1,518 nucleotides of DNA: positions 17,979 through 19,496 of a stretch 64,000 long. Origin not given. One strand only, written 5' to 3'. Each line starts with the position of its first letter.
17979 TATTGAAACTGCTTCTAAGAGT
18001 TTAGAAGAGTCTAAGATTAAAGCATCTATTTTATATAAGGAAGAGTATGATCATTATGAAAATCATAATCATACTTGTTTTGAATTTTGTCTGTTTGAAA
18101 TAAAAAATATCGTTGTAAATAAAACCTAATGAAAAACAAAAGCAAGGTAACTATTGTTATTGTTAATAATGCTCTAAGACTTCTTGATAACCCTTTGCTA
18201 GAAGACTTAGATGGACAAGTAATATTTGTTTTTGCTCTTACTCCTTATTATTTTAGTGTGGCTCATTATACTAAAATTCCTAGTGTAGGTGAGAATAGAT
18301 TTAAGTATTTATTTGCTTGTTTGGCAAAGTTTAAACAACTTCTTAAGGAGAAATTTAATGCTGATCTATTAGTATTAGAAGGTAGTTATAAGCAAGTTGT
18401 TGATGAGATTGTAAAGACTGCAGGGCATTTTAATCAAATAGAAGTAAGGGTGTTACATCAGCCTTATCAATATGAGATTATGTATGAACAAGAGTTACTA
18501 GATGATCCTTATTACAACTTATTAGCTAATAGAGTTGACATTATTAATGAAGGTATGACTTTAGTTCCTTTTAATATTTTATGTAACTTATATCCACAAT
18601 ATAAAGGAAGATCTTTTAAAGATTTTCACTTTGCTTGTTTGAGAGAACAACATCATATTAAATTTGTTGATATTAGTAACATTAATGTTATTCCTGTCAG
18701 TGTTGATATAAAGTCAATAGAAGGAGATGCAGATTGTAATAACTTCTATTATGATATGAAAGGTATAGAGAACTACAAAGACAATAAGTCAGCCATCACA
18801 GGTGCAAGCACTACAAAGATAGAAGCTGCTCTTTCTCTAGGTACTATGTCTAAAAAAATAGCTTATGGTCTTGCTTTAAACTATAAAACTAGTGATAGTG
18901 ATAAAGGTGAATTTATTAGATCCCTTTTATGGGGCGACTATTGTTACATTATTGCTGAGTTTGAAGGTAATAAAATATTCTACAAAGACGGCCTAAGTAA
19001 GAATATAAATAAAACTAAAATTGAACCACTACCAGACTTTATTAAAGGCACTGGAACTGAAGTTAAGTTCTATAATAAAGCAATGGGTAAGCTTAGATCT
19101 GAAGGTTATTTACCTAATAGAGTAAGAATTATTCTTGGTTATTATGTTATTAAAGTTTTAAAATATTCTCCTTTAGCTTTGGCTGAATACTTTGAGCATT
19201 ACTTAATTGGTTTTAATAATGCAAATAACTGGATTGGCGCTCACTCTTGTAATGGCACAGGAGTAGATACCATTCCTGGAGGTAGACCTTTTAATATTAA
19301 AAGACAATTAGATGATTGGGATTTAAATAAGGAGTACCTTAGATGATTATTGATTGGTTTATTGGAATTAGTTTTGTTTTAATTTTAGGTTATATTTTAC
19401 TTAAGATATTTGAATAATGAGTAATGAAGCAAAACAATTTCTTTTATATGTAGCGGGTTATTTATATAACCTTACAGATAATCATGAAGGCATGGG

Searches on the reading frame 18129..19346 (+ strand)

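Call 28: search_protein_families(library=phrogs, proteins=[window:18129-19346:+], max_evalue=0.00001)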
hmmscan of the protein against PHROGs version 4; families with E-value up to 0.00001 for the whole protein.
window:18129-19346:+ (405 aa): 1 family
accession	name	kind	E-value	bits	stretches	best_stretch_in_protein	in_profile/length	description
phrog_25969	-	unknown function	9.1e-17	62.2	1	210-405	213-408/459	-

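Call 62: search_protein_families(library=pfam, proteins=[window:18129-19346:+], max_evalue=0.001)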
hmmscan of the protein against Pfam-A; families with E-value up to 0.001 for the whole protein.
window:18129-19346:+ (405 aa): 2 families
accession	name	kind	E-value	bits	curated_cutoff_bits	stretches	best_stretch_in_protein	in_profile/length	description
PF03441.19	FAD_binding_7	-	1.5e-11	44.6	27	1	318-405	60-147/203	FAD binding domain of DNA photolyase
PF00875.24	DNA_photolyase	-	3.2e-07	30.9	26.6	1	10-99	3-88/164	DNA photolyase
